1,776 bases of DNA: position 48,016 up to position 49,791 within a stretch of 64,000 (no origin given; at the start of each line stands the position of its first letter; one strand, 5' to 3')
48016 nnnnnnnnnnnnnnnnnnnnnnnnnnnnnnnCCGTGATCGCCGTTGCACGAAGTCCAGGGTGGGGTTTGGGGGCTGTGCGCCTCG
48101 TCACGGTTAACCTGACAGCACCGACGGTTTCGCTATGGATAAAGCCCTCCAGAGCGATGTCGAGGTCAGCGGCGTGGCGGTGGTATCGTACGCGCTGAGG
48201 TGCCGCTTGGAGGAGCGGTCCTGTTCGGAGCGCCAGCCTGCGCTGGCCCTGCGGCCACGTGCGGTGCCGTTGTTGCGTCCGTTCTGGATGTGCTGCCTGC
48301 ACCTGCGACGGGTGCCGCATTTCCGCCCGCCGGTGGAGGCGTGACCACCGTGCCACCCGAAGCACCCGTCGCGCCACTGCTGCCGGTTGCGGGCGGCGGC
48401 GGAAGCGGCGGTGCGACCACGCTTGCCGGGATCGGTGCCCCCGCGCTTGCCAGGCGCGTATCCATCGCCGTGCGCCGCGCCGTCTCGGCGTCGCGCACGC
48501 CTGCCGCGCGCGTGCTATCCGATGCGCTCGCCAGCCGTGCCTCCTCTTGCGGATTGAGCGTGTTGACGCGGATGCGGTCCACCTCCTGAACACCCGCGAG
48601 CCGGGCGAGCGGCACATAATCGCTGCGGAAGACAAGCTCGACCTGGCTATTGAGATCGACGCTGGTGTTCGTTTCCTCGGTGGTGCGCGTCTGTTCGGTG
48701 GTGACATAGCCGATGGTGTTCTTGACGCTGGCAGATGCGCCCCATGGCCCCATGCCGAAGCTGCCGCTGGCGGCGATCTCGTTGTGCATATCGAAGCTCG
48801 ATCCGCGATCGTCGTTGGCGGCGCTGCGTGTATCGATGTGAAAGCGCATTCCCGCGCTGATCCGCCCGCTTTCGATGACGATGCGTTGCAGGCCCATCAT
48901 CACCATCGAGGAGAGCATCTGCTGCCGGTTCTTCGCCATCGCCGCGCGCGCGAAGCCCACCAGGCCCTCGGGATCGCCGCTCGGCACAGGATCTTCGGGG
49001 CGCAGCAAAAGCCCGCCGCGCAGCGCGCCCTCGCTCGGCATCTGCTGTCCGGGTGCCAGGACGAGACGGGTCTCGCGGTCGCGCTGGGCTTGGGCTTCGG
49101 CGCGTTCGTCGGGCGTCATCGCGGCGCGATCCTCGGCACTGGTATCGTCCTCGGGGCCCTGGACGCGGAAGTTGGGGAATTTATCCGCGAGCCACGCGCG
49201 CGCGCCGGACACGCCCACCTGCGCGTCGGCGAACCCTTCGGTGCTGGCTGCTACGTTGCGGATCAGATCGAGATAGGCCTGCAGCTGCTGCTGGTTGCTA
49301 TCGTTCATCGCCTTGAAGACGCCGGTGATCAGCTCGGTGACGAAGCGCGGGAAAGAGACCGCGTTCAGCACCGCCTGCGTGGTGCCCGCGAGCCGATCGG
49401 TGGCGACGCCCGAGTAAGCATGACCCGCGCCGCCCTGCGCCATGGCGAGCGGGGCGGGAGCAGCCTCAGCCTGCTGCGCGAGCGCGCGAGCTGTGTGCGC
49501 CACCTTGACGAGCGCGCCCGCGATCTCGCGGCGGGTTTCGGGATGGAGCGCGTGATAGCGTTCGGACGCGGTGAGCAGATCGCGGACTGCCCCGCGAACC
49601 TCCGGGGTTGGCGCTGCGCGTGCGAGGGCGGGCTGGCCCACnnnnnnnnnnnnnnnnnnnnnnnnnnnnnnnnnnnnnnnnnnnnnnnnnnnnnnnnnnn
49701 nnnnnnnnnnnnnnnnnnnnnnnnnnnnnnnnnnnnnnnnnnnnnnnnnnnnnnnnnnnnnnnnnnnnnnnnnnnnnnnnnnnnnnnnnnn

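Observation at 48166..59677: Four paralogs of one unknown protein family with three sharply conserved blocks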

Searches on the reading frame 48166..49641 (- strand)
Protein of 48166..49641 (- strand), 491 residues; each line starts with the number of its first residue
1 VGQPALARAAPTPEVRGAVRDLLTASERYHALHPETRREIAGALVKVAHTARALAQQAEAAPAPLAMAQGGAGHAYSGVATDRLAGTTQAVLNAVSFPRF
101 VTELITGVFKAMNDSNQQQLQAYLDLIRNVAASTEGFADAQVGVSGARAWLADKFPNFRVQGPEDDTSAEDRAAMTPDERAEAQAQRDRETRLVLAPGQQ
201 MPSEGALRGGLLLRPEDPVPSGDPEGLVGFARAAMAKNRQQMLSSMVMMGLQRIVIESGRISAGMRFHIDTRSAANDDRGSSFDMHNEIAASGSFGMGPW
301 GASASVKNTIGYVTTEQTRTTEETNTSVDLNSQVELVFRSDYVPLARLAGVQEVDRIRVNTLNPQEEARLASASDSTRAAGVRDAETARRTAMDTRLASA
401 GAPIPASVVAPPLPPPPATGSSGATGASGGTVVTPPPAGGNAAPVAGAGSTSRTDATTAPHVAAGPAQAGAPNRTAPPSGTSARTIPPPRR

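Call 4: search_protein_families(library=pfam, proteins=[window:48166-49641:-], max_evalue=0.01)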
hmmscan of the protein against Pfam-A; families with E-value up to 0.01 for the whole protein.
window:48166-49641:- (491 aa): 0 families

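Call 5: search_protein_families(library=ncbifam, proteins=[window:48166-49641:-], max_evalue=0.1)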
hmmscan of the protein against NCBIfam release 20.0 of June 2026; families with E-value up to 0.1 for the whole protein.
window:48166-49641:- (491 aa): 0 families

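Call 6: search_protein_families(library=padloc, proteins=[window:48166-49641:-], max_evalue=0.1)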
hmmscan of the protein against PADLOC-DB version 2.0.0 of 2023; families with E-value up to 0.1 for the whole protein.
window:48166-49641:- (491 aa): 0 families

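Call 7: find_homologous_proteins(query=A1, max_evalue=0.001)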
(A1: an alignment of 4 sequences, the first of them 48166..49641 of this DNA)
Query A1 (4 sequences) (491 aa, profile of the alignment): 759 proteins with E <= 0.001 among 8000 candidates; the best 120 are listed.
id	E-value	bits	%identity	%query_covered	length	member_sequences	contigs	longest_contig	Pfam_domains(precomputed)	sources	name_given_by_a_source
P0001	6.5e-125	436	83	80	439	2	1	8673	-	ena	-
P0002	2.6e-124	434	84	79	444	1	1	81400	-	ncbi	-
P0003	2.1e-123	431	75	91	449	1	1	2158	-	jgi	jgi:hypothetical protein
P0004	1.2e-121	425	82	79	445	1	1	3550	-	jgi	jgi:hypothetical protein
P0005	7.2e-119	416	74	76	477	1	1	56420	-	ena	-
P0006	8.3e-119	416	86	78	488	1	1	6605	-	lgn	-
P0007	2.4e-117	411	81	80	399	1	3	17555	-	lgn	-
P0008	1.2e-116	408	73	83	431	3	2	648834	-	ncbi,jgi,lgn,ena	-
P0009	6.3e-116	406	82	82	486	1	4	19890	-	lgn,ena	-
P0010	1.5e-112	395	74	82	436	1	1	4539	-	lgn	-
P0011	7.8e-110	386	82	79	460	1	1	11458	-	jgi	jgi:hypothetical protein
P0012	3.5e-108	381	77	79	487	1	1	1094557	-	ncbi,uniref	ncbi:hypothetical protein VH567_00080 [Sphingomonas sp. 4RDLI-65]|uniref:hypothetical protein n=1 Ta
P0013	5.4e-107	377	71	78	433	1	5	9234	-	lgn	-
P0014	1.2e-105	372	71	79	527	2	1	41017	-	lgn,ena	-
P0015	6.3e-104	367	68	79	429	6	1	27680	-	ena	-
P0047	1.5e-97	346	58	79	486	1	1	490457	-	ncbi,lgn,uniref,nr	ncbi:hypothetical protein [Burkholderia sp. Ac-20365]|uniref:hypothetical protein n=1 Tax=Burkholder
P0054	5.5e-97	344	55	79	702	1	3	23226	PF13847.13,PF06325.20,PF02353.27,PF13649.13,PF08241.19,PF08242.19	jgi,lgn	jgi:hypothetical protein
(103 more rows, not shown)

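Call 8: find_encoding_contigs(protein=P0012, flank=10000, max_places=3)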
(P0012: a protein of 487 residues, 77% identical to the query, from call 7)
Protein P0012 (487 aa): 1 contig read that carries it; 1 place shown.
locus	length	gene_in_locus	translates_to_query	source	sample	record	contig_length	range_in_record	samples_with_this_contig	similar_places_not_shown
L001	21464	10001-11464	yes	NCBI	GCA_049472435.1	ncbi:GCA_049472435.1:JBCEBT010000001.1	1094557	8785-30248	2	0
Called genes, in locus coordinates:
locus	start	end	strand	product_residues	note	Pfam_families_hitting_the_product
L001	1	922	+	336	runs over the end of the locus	-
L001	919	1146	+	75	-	-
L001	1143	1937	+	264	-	-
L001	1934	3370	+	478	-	PF00082:Peptidase_S8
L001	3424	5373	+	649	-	-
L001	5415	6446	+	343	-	-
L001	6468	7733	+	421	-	-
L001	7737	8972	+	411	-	-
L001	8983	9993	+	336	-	-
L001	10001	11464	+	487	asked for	-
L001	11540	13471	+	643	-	PF02129:Peptidase_S15, PF08530:PepX_C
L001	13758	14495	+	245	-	PF00005:ABC_tran, PF13304:AAA_21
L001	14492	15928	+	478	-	PF12679:ABC2_membrane_2, PF12040:DUF3526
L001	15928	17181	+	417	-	PF12040:DUF3526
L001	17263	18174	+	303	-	PF00005:ABC_tran, PF13304:AAA_21 (weak)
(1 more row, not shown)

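Call 9: find_encoding_contigs(protein=P0047, flank=10000, max_places=3)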
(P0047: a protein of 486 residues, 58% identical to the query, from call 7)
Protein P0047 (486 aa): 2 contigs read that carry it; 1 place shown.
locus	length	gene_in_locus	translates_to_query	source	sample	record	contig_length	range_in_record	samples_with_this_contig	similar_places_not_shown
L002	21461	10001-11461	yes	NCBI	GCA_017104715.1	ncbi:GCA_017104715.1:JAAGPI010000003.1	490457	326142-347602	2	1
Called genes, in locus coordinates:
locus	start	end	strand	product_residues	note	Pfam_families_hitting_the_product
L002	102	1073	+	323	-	-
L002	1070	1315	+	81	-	-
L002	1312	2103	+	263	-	-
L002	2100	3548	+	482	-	PF00082:Peptidase_S8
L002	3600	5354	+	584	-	-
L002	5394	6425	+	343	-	-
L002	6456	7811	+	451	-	-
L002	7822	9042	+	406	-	-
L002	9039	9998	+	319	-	-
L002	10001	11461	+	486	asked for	-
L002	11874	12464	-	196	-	-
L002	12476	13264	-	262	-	PF11901:DM9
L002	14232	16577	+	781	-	PF13365:Trypsin_2, PF01223:Endonuclease_NS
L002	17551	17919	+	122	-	-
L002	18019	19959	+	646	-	-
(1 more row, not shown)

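Call 16: search_solved_structures(query=A2, max_evalue=10, show_alignments=2)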
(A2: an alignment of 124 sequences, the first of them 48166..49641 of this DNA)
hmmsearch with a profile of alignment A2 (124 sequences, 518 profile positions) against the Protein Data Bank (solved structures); distinct sequences matched with E-value up to 10: 7.
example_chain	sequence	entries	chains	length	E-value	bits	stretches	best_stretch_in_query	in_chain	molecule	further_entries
7o4h_A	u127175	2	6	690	1.1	11.7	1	420-510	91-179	cGMP-gated cation channel alpha-1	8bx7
4rco_A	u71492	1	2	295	1.2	11.5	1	412-485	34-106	Putative uncharacterized protein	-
7sfw_C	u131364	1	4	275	2.6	10.4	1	406-485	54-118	Capsid protein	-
7fd2_C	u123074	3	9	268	4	9.8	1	430-481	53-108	capsid protein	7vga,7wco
7v4t_C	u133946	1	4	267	4.4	9.7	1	430-481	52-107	Capsid protein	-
8as5_A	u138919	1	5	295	5.8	9.3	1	370-474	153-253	Nucleophosmin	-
2yew_A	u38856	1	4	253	8.7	8.7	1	413-481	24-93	CAPSID PROTEIN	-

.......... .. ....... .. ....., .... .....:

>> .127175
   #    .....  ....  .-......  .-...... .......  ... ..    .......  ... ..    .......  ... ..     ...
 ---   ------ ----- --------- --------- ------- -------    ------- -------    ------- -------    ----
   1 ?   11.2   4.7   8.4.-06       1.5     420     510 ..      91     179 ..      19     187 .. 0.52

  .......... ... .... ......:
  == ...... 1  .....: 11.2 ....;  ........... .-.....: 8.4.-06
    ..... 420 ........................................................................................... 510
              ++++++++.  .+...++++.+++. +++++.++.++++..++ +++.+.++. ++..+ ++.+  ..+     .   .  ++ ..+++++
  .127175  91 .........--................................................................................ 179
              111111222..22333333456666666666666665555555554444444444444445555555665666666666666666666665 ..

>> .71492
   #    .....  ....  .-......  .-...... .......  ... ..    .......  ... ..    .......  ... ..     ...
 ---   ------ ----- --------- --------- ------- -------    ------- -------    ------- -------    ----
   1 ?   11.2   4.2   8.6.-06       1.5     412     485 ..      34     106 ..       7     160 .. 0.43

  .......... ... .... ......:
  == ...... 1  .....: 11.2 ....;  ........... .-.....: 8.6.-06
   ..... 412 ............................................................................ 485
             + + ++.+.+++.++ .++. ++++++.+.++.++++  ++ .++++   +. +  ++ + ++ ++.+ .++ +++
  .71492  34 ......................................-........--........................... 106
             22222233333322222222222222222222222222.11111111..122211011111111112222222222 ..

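Call 23: search_protein_families(library=phrogs, proteins=[window:48166-49641:-], max_evalue=0.1)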
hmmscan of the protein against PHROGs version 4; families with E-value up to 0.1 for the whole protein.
window:48166-49641:- (491 aa): 0 families

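Call 25: predict_structure(alignment_id=A2)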
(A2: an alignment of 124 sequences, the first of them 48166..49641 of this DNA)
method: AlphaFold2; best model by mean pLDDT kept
length: 491 residues; sequences in the alignment: 124
mean_pLDDT: 71.2   pTM: 0.48
mean pLDDT of the five models: 71.2, 69.7, 68.9, 68.6, 67.4
residues with pLDDT >= 90: 138; 70-90: 144; 50-70: 84; < 50: 125
segments of 3 or more residues with pLDDT < 50: 1-4, 64-72, 276-319, 419-435, 440-446, 448-459, 461-471, 473-476, 478-485
pLDDT, mean of each block of 10 residues (from residue 1): 59 96 97 95 94 85 49 53 75 75 83 83 82 81 94 97 94 97 94 97 96 95 95 92 83 63 68 50 38 38 33 38 59 69 71 81 79 81 84 84 67 57 39 44 43 40 37 43 47 38
secondary structure, 60 per line:
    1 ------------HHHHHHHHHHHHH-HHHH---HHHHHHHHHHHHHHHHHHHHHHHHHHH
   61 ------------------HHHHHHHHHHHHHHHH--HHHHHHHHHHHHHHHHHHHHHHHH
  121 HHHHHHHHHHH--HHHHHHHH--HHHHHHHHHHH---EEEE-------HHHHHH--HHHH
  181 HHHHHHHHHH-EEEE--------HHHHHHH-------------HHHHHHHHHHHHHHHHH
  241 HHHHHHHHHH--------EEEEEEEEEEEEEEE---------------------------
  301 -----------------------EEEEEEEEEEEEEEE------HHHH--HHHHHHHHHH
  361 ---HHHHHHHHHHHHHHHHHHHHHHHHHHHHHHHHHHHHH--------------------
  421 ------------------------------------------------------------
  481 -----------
elements in order: H13-25 H27-30 H34-60 H79-94 H97-131 H134-141 H144-154 E158-161 H169-174 H177-190 E192-195 H204-210 H224-250 E259-273 E324-338 H345-348 H351-360 H364-400

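Call 27: fold_search(model_id=the predicted structure, library=pdb)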
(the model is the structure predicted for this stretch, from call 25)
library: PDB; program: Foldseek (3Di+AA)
matches with E <= 10: 49; with E <= 0.001: 0
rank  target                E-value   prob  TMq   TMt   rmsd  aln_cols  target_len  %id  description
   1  9a67_A                7.5e-03  0.23  0.08  0.08  72.6       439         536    9  Integrative model of FLIF-YLXF by crosslinking MS and deep learning (released 2024-09-18)
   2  6scn_A                1.0e+00  0.02  0.05  0.09  22.1       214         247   12  33mer structure of the Salmonella flagella MS-ring protein FliF (released 2020-03-18)
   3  6xns_B                2.1e+00  0.08  0.10  0.13  19.1       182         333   14  C3_crown-05 (released 2020-12-23)
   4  1cii                  2.2e+00  0.04  0.10  0.09  43.8       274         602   17  COLICIN IA (released 1998-01-14)
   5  8t8p_AA               2.6e+00  0.01  0.07  0.10  24.1       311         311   12  33-mer FliF MS-ring from Salmonella (released 2024-02-28)
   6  2dn5_MODEL_1_A        2.7e+00  0.12  0.07  0.28   7.4        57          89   24  Solution Structure of RSGI RUH-057, a GTF2I domain in human cDNA (released 2006-10-25)
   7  7bk0_B                2.9e+00  0.01  0.07  0.11  23.3       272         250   10  Salmonella FliF ring (34mer) in intact basal body - C1 (released 2021-05-05)
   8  7f9l_C                3.1e+00  0.04  0.10  0.20  12.5       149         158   17  Crystal structure of the variable region of Plasmodium RIFIN #6 (PF3D7_1400600) in complex with LAIR1 (with T67L, N69S (released 2021-08-18)
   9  8yrm_A                3.1e+00  0.04  0.06  0.06  14.6        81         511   12  Iota toxin Ib pore serine-clamp mutant (released 2025-03-26)
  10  9q6c_A                3.4e+00  0.01  0.07  0.12  22.0       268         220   10  Cryo-EM structure of octameric COMMD-like protein MBK5214510 from Flavobacteriaceae bacterium (released 2025-10-01)
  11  3v3k_D                3.9e+00  0.05  0.08  0.18  13.1       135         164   11  Human caspase 9 in complex with bacterial effector protein (released 2013-03-06)
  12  5mnt_B                4.1e+00  0.06  0.12  0.13  15.1       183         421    8  Bacteriophage Qbeta maturation protein (released 2017-01-11)
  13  5v54_A                4.1e+00  0.04  0.12  0.14  17.2       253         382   14  Crystal structure of 5-HT1B receptor in complex with methiothepin (released 2018-02-07)
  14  8wjr_A                4.1e+00  0.01  0.06  0.13  23.0       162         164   11  Cryo-EM structure of the MS ring (C34) within the flagellar motor-hook complex in the CW state (released 2024-09-04)
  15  5vky_A                4.1e+00  0.01  0.04  0.11  42.2        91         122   15  Yeast Tda2 (YER071C) - a dynein light chain family member that works independently of the dynein motor complex and mic (released 2017-07-12)
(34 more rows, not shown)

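Call 57: fold_search(model_id=the predicted structure, library=viral)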
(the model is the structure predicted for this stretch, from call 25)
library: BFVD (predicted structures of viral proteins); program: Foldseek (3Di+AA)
matches with E <= 10: 142; with E <= 0.001: 0
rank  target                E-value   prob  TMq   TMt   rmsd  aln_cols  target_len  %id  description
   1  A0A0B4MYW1            6.5e-02  0.54  0.11  0.21  11.9       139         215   12  Collar protein [Streptococcus phage SOCP]
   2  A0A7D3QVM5            8.2e-02  0.13  0.11  0.14  34.0       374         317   11  Uncharacterized protein [Fadolivirus FV1/VV64]
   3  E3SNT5                8.7e-02  0.30  0.09  0.10  49.5       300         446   10  Gp165 [Prochlorococcus phage P-SSM7]
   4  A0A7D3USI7            9.7e-02  0.41  0.08  0.11  31.3       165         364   18  Uncharacterized protein [Fadolivirus FV1/VV64]
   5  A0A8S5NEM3            1.2e-01  0.15  0.08  0.15  20.5       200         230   10  Uncharacterized protein [Podoviridae sp. ctFkM10]
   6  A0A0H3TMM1            1.5e-01  0.14  0.05  0.04  15.1        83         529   16  (no name in the UniProt tables at hand)
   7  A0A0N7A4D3            1.8e-01  0.14  0.06  0.15  23.2       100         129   16  Coat protein (Fragment) [Pepper cryptic virus 2]
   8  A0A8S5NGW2            1.9e-01  0.60  0.14  0.31  10.8       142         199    9  Uncharacterized protein [Podoviridae sp. ctKzN3]
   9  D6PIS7                1.9e-01  0.18  0.06  0.19  22.4       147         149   11  (no name in the UniProt tables at hand)
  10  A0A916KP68            2.2e-01  0.15  0.08  0.09  26.1       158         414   12  FEN1-like nuclease (Cop-G5R) [Adoxophyes honmai entomopoxvirus 'L']
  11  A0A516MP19            2.7e-01  0.57  0.10  0.24   8.8       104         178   12  (no name in the UniProt tables at hand)
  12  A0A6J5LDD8            3.4e-01  0.06  0.06  0.10  38.9       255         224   13  Uncharacterized protein [uncultured Caudovirales phage]
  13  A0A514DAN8            3.8e-01  0.25  0.14  0.21  13.4       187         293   12  Maturation (Fragment) [Leviviridae sp.]
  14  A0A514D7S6            4.1e-01  0.15  0.11  0.25  16.7       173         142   10  Uncharacterized protein [Leviviridae sp.]
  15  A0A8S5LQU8            4.3e-01  0.06  0.10  0.14  23.4       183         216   12  Lower collar protein [Podoviridae sp. ctC8s18]
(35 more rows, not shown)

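Call 58: find_related_loci(query=A1, collection=viral_contigs, flank=10000)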
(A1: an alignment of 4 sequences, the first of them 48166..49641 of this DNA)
Query A1 (491 aa) in viral_contigs; peptide patterns used: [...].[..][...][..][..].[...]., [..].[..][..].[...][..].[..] (x = any residue, [..] = any of these).
61 stretches matched a pattern, but none encodes a relative of the query by tblastn (E <= 1e-3).

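Call 75: search_protein_representatives(alignment_id=A1)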
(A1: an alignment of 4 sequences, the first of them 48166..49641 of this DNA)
Query: 4 sequences, 394 profile positions. Proteins with E-value up to 0.001 (for the whole library): 1961; up to 1e-10: 1360; up to 1e-30: 490. The best 150 are listed.
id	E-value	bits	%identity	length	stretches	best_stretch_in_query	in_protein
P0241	2.0e-114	399.4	-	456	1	1-388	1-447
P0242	6.0e-101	355.0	-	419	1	5-355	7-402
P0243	2.5e-99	349.7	-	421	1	10-389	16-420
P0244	1.0e-98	347.7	-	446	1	3-379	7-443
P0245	3.3e-98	346.0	-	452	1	13-378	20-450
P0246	6.2e-98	345.1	-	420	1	11-364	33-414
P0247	8.2e-98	344.7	-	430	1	11-385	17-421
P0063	1.0e-96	341.1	-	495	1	12-390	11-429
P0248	4.9e-95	335.6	-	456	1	11-390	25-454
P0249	1.7e-93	330.5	-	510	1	4-390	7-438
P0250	6.0e-92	325.4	-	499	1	4-361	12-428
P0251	1.1e-91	324.5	-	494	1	10-363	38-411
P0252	1.6e-91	324.0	-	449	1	3-389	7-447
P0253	3.4e-91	322.9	-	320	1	95-387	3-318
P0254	5.1e-89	315.8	-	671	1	17-382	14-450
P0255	1.5e-87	310.9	-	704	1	13-386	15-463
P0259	1.7e-84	300.9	-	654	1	12-365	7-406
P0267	2.5e-83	297.0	-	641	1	10-369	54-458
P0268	3.4e-83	296.6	-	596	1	10-365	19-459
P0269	6.4e-83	295.7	-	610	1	4-393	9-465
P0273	6.1e-82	292.5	-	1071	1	12-391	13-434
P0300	1.2e-76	275.1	-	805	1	10-367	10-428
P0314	7.3e-74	265.9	-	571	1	3-378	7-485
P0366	2.7e-65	237.6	-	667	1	14-375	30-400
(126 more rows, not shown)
